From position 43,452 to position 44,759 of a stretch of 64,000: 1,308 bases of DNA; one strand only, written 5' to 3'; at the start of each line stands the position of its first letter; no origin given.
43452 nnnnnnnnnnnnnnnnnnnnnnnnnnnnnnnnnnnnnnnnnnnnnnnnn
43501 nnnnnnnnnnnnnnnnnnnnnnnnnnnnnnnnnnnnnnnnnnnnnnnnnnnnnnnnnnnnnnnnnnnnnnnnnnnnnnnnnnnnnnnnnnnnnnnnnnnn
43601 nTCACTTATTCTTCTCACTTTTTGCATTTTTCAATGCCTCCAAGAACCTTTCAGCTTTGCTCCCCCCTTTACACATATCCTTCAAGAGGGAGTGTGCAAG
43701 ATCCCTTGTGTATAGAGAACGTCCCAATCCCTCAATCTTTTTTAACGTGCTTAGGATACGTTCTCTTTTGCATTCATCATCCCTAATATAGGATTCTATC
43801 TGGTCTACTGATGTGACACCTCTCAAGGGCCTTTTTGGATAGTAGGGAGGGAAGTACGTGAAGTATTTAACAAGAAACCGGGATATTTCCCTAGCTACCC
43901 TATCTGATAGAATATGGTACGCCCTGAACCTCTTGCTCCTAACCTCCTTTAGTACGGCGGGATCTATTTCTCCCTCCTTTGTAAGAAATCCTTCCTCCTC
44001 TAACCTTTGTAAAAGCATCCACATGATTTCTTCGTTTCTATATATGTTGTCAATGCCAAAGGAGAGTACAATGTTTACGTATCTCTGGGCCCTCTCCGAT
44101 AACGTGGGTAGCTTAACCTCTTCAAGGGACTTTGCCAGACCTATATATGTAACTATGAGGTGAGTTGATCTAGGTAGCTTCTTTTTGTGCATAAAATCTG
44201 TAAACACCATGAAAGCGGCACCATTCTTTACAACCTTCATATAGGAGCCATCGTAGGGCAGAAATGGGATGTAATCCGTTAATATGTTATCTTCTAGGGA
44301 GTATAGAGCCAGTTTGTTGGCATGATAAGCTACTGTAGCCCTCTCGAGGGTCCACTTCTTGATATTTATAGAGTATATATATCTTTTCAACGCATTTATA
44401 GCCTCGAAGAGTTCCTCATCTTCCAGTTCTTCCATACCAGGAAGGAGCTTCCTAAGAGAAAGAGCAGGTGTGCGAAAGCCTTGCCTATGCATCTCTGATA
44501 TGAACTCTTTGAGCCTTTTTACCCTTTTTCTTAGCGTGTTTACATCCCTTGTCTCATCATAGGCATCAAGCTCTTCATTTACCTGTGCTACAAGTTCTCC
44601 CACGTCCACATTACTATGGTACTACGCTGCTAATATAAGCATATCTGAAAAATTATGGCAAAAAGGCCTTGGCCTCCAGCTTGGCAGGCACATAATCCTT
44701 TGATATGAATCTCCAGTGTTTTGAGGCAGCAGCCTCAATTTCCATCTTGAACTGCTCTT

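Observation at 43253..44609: Two uncharacterised genes co-oriented directly downstream of top6B-top6A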

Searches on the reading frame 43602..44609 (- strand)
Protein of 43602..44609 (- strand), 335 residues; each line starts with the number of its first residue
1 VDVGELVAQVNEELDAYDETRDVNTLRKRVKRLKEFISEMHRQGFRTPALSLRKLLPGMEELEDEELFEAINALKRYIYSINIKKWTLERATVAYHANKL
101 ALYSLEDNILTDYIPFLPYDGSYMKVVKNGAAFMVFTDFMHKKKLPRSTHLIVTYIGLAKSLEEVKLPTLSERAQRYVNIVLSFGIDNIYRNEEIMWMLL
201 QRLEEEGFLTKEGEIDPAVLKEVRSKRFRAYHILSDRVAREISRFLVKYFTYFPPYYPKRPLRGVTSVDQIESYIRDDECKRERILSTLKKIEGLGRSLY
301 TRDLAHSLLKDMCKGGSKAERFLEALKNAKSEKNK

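Call 3: search_protein_families(library=pfam, proteins=[window:43602-44609:-], max_evalue=1)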
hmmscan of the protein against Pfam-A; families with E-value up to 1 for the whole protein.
window:43602-44609:- (335 aa): 2 families
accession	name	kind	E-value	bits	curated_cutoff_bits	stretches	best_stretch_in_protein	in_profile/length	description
PF04409.17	DUF530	-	1.6e-07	30.7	27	1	13-107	26-122/521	Protein of unknown function (DUF530)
PF05851.16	Lentivirus_VIF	-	0.21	10.9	25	1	282-319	51-88/251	Lentivirus virion infectivity factor (VIF)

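Call 4: search_protein_families(library=ncbifam, proteins=[window:43602-44609:-], max_evalue=1)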
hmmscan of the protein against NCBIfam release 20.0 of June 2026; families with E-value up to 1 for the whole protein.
window:43602-44609:- (335 aa): 1 family
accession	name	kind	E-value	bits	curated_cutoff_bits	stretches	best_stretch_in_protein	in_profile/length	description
NF045535.1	Sel_Asgard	equivalog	0.07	13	132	1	40-89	143-192/195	putative selenocysteine system protein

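Call 5: find_homologous_proteins(query=window:43602-44609:-, max_evalue=0.001)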
Query window:43602-44609:- (335 aa): 1 proteins with E <= 0.001 among 2740 candidates.
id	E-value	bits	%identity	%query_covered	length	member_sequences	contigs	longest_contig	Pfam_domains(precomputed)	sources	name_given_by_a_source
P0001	4.0e-217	738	100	100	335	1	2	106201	-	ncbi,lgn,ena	-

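Call 9: find_encoding_contigs(protein=P0001, flank=10000, max_places=4)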
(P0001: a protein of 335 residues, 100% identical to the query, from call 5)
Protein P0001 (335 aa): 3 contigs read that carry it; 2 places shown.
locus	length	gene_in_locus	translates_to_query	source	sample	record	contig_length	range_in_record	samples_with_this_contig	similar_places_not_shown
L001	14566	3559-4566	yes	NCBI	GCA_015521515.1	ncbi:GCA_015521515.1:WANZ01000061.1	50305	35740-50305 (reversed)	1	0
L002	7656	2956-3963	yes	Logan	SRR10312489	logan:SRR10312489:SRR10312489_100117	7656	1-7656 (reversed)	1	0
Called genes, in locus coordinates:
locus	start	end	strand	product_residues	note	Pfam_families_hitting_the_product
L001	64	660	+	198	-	PF00013:KH_1, PF21800:KH_KRR1_2nd, PF22891:KH_PNO1_2nd, PF00013:KH_1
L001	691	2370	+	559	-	PF02518:HATPase_c, PF13589:HATPase_c_3, PF09239:Topo-VIb_trans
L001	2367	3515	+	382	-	PF04406:TP6A_N, PF21180:TOP6A-Spo11_Toprim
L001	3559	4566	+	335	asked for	-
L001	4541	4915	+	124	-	PF28505:DUF1699_N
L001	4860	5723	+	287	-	-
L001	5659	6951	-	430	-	-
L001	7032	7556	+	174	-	PF00252:Ribosomal_L16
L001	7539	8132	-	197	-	PF01712:dNK, PF02223:Thymidylate_kin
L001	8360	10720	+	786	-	PF02516:STT3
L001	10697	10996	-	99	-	-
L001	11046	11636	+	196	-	PF02676:TYW3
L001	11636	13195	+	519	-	PF00999:Na_H_Exchanger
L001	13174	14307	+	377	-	PF01142:TruD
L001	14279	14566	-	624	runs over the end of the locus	PF00493:MCM (faint), PF01078:Mg_chelatase, PF05496:RuvB_N (faint), PF20030:bpMoxR (weak), PF00158:Sigma54_activat, PF20436:LonB_AAA-LID, PF05362:Lon_C, PF13541:ChlI, +5 more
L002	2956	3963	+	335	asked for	-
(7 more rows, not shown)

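Call 16: search_protein_representatives(protein=window:43602-44609:-)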
Query: 335 residues. Proteins with E-value up to 0.001 (for the whole library): 22; up to 1e-10: 9; up to 1e-30: 2. The best 22 are listed.
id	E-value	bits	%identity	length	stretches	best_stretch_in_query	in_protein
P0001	1.3e-217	737.5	100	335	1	1-335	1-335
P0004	3.2e-34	135.1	35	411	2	5-139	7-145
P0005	1.3e-25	106.7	38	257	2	4-139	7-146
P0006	8.2e-23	97.6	34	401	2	19-139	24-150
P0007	6.9e-22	94.5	38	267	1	1-209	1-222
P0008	4.7e-21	91.8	34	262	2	3-140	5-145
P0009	3.7e-15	72.4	29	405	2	4-140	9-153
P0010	1.4e-14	70.6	29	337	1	19-327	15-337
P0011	3.9e-13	65.8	30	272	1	25-246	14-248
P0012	6.0e-09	52.0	27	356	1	5-264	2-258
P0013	6.0e-09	52.0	38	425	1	15-131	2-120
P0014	2.7e-08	49.9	30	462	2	29-125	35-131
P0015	1.7e-07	47.3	30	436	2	5-131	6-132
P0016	3.6e-07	46.2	35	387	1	5-132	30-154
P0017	4.7e-07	45.8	28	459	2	20-130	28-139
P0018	1.6e-06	44.1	33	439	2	5-126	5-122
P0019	4.1e-06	42.7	32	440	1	3-152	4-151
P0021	3.6e-05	39.6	30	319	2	12-126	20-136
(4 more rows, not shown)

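Call 19: search_protein_families(library=pfam, alignment_id=A1, max_evalue=0.001)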
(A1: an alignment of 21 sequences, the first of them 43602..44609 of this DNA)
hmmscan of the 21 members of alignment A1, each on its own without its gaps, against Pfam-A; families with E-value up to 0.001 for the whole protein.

A. member 1, window:43602-44609:- (335 aa): 1 family
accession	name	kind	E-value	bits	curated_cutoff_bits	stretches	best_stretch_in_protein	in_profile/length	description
PF04409.17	DUF530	-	1.6e-07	30.7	27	1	13-107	26-122/521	Protein of unknown function (DUF530)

B. families by the number of members that match (of 21 scanned): 1 family
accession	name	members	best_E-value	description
PF04409.17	DUF530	17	8.8e-37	Protein of unknown function (DUF530)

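Call 24: find_homologous_proteins(query=A1, max_evalue=0.001)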
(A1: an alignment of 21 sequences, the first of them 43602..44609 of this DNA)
Query A1 (21 sequences) (335 aa, profile of the alignment): 11 proteins with E <= 0.001 among 8000 candidates.
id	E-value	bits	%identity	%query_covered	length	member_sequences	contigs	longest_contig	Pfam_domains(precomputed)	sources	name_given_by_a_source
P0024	4.4e-126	439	27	39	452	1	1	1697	PF04409.19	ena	-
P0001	2.6e-82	295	100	100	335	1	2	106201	-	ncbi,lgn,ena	-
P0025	3.2e-37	147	28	28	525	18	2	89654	PF04409.19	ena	-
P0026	1.5e-36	144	28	30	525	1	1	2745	PF04409.19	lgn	-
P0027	1.5e-36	144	30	24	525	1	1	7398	PF04409.19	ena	-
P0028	1.8e-36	144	32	24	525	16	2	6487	PF04409.19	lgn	-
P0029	2.4e-36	144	30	28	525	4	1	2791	PF04409.19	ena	-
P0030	3.0e-36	143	29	30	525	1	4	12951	PF04409.19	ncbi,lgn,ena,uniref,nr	ncbi:DUF530 domain-containing protein [uncultured Methanobrevibacter sp.]|uniref:DUF530 domain-conta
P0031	3.5e-36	143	29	30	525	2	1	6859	PF04409.19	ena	-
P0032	6.0e-36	143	29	30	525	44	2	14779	PF04409.19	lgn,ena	-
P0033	2.9e-35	140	29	30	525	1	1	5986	PF04409.19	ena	-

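Call 25: find_encoding_contigs(protein=P0025, flank=8000, max_places=3)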
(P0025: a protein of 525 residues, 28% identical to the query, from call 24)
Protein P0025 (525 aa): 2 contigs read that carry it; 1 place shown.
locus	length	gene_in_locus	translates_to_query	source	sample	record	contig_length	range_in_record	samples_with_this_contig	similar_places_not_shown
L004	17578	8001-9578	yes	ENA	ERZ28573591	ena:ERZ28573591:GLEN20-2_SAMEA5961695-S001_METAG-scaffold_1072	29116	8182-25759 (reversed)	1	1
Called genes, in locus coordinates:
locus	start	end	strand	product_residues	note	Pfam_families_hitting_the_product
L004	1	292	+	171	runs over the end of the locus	-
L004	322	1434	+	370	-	PF12704:MacB_PCD, PF02687:FtsX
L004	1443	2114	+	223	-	PF00005:ABC_tran, PF02463:SMC_N (weak), PF13401:AAA_22 (weak), PF13304:AAA_21 (faint)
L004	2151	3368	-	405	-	PF01637:ATPase_2 (weak), PF13173:AAA_14, PF13635:DUF4143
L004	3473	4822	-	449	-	PF04104:DNA_primase_lrg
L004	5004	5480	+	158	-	-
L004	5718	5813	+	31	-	-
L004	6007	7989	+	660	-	PF00133:tRNA-synt_1, PF01406:tRNA-synt_1e (weak), PF09334:tRNA-synt_1g, PF19303:Anticodon_3, PF01588:tRNA_bind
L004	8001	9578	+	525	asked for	PF04409:DUF530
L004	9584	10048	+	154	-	PF00196:GerE (faint), PF01978:TrmB (faint), PF28505:DUF1699_N, PF21476:PF0610-like_N (faint), PF08281:Sigma70_r4_2 (faint), PF02796:HTH_7 (faint), PF13384:HTH_23 (faint), PF13518:HTH_28 (faint), +2 more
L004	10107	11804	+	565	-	PF00005:ABC_tran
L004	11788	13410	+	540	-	PF00664:ABC_membrane, PF00005:ABC_tran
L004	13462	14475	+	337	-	PF00953:Glycos_transf_4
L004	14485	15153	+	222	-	PF01872:RibD_C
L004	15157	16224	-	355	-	PF00724:Oxidored_FMN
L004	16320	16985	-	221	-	PF02811:PHP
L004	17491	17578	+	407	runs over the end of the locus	PF19583:ODP, PF00258:Flavodoxin_1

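Call 26: find_encoding_contigs(protein=P0004, flank=8000, max_places=3)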
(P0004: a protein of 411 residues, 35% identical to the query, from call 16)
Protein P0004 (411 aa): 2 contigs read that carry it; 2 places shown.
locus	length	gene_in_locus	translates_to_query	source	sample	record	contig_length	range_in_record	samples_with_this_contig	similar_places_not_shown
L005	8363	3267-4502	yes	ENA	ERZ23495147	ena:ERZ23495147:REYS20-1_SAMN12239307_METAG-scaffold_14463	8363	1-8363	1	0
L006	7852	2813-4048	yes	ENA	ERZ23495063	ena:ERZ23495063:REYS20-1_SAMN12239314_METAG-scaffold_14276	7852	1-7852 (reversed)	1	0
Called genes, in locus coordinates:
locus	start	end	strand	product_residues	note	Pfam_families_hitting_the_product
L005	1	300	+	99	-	?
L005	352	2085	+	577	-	PF02518:HATPase_c, PF13589:HATPase_c_3 (weak), PF09239:Topo-VIb_trans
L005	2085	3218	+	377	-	PF04406:TP6A_N, PF20768:Topo_VI_alpha (faint), PF21180:TOP6A-Spo11_Toprim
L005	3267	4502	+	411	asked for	-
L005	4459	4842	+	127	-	PF28505:DUF1699_N, PF02796:HTH_7 (weak), PF13384:HTH_23 (weak)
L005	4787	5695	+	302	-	-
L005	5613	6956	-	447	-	-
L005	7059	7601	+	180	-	PF00252:Ribosomal_L16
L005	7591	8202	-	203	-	PF01712:dNK (weak), PF13521:AAA_28 (weak), PF02223:Thymidylate_kin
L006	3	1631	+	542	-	?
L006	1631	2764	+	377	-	PF04406:TP6A_N, PF20768:Topo_VI_alpha (faint), PF21180:TOP6A-Spo11_Toprim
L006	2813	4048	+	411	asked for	-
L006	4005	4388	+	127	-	PF28505:DUF1699_N, PF02796:HTH_7 (weak), PF13384:HTH_23 (weak)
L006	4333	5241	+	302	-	-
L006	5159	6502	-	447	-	-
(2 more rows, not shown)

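Call 27: find_encoding_contigs(protein=P0006, flank=6000, max_places=2)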
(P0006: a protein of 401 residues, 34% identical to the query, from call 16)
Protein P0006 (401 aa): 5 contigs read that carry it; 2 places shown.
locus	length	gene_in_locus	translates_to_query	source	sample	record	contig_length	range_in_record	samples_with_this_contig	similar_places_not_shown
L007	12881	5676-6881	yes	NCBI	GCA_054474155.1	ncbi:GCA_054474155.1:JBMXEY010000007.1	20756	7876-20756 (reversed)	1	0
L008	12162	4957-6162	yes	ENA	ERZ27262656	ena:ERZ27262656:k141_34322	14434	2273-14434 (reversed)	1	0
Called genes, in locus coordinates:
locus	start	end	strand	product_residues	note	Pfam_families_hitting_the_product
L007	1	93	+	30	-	?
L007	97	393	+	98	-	PF04242:DUF424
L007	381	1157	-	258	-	-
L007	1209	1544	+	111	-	PF01176:eIF-1a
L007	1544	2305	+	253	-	PF00069:Pkinase (faint), PF01163:RIO1, PF01636:APH (faint), PF03109:ABC1 (weak)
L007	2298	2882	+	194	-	PF00013:KH_1, PF21800:KH_KRR1_2nd, PF22891:KH_PNO1_2nd, PF00013:KH_1 (weak)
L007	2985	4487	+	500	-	PF02518:HATPase_c, PF09239:Topo-VIb_trans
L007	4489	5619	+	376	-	PF04406:TP6A_N, PF21180:TOP6A-Spo11_Toprim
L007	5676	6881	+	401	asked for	-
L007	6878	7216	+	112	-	PF28505:DUF1699_N, PF13518:HTH_28 (faint), PF02796:HTH_7 (weak), PF13384:HTH_23 (weak)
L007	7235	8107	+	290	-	-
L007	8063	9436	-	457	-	-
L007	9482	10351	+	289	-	PF02811:PHP, PF13263:PHP_C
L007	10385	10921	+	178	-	PF00252:Ribosomal_L16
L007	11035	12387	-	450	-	PF01970:TctA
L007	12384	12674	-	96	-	-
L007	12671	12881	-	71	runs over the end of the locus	-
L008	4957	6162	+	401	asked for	-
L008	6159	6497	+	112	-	PF28505:DUF1699_N, PF13518:HTH_28 (faint), PF02796:HTH_7 (weak), PF13384:HTH_23 (weak)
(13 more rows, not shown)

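Call 28: find_encoding_contigs(protein=P0012, flank=6000, max_places=2)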
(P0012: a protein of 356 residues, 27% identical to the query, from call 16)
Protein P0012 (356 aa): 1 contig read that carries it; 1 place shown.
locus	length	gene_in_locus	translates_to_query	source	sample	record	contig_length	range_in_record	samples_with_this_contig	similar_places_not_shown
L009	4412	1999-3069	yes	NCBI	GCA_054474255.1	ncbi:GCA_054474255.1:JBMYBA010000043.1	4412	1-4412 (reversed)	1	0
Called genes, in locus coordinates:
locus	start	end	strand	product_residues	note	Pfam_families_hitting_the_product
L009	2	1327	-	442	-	?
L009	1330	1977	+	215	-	PF00696:AA_kinase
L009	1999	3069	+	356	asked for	-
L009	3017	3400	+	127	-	PF28505:DUF1699_N, PF08281:Sigma70_r4_2 (faint), PF13384:HTH_23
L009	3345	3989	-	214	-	-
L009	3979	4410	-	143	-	?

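Call 29: find_encoding_contigs(protein=P0014, flank=6000, max_places=2)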
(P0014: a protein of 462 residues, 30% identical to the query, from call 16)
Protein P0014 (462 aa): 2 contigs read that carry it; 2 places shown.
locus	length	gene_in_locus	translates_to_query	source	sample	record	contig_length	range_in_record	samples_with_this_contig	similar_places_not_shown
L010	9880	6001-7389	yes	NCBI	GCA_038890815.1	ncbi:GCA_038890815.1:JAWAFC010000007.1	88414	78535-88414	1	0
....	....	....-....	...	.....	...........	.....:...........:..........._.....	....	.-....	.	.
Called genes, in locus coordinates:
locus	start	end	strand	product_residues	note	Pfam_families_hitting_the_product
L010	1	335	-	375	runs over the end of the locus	PF06849:DUF1246, PF06973:DUF1297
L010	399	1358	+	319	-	PF00733:Asn_synthase (weak), PF02540:NAD_synthase, PF01171:ATP_bind_3 (weak), PF01507:PAPS_reduct (weak), PF06508:QueC (faint), PF00958:GMP_synt_C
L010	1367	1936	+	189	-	PF00117:GATase, PF07722:Peptidase_C26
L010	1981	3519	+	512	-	PF02142:MGS, PF01808:AICARFT_IMPCHas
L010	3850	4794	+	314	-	-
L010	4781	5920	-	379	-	-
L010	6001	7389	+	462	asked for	PF04409:DUF530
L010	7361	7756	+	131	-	-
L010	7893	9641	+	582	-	-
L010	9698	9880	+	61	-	?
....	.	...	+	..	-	?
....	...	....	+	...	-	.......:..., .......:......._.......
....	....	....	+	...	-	-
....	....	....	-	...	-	-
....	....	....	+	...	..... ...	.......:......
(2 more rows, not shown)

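Call 31: find_encoding_contigs(protein=P0019, flank=6000, max_places=2)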
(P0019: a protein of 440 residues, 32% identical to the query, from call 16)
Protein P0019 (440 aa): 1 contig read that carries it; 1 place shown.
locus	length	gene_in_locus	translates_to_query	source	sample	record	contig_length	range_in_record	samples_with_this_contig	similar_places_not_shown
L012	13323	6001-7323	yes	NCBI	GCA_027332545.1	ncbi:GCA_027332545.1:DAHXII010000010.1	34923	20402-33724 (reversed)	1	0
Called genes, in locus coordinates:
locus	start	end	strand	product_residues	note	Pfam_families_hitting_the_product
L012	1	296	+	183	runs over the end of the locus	PF00013:KH_1 (faint), PF21800:KH_KRR1_2nd (faint), PF22891:KH_PNO1_2nd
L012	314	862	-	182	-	-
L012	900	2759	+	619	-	PF02518:HATPase_c, PF13589:HATPase_c_3, PF09239:Topo-VIb_trans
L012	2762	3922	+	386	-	PF04406:TP6A_N, PF20768:Topo_VI_alpha (weak), PF21180:TOP6A-Spo11_Toprim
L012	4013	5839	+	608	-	PF18962:Por_Secre_tail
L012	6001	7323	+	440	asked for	PF04409:DUF530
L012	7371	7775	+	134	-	PF28505:DUF1699_N (weak)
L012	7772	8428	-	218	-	PF00730:HhH-GPD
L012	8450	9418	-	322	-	PF00557:Peptidase_M24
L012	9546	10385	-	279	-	PF00702:Hydrolase, PF13419:HAD_2, PF13242:Hydrolase_like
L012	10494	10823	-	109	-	PF01849:NAC, PF19026:UBA_HYPK (weak)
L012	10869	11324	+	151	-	PF12773:DZR (faint), PF13240:Zn_Ribbon_1 (weak)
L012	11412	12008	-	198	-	PF01015:Ribosomal_S3Ae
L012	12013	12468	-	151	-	PF08069:Ribosomal_S13_N, PF00312:Ribosomal_S15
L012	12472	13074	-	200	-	PF01725:Ham1p_like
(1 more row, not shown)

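Call 32: find_encoding_contigs(protein=P0021, flank=6000, max_places=2)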
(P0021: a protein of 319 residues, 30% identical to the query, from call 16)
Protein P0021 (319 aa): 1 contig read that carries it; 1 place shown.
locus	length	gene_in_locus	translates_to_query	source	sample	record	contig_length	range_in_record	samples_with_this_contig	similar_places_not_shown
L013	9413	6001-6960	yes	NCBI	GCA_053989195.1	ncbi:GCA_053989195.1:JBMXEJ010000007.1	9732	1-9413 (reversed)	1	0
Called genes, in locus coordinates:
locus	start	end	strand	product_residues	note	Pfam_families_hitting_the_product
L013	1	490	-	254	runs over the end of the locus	PF05050:Methyltransf_21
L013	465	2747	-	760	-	PF13231:PMT_2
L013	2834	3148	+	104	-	-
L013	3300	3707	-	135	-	PF07790:Pilin_N (faint)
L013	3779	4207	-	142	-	-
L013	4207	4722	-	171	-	PF14512:TM1586_NiRdase (faint), PF00881:Nitroreductase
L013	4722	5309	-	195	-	PF08745:PIN_5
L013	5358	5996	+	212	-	PF09721:Exosortase_EpsH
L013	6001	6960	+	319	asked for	PF04409:DUF530 (faint)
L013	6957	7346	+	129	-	PF28505:DUF1699_N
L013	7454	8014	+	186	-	PF07690:MFS_1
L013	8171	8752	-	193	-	PF01978:TrmB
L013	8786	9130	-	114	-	PF05168:HEPN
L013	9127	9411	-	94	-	?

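Call 39: predict_structure(alignment_id=A1)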
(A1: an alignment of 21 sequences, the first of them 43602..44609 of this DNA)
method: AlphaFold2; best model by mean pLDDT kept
length: 335 residues; sequences in the alignment: 21
mean_pLDDT: 80.1   pTM: 0.72
mean pLDDT of the five models: 80.1, 79.0, 78.8, 77.6, 77.4
residues with pLDDT >= 90: 182; 70-90: 66; 50-70: 13; < 50: 74
segments of 3 or more residues with pLDDT < 50: 257-276, 278-323, 332-335
pLDDT, mean of each block of 10 residues (from residue 1): 93 97 98 98 82 78 88 88 94 98 93 96 87 93 83 96 94 96 87 93 97 95 95 95 88 58 42 46 47 38 40 40 47 46
secondary structure, 60 per line:
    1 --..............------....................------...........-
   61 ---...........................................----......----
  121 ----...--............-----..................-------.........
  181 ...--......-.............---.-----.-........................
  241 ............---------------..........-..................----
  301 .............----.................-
elements in order: H3-16 H23-42 H49-59 H64-106 H111-116 H130-141 H147-164 H172-183 H186-191 H193-205 H217-252 H268-277 H279-296 H301-313 H318-334

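Call 53: search_solved_structures(query=A1, max_evalue=1, show_alignments=1)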
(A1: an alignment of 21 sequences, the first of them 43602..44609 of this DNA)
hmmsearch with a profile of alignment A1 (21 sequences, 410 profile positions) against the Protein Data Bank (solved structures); distinct sequences matched with E-value up to 1: 1.
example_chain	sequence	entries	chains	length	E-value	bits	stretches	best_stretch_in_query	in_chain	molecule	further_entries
7bpn_A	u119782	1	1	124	0.26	13.5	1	364-409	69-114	NF7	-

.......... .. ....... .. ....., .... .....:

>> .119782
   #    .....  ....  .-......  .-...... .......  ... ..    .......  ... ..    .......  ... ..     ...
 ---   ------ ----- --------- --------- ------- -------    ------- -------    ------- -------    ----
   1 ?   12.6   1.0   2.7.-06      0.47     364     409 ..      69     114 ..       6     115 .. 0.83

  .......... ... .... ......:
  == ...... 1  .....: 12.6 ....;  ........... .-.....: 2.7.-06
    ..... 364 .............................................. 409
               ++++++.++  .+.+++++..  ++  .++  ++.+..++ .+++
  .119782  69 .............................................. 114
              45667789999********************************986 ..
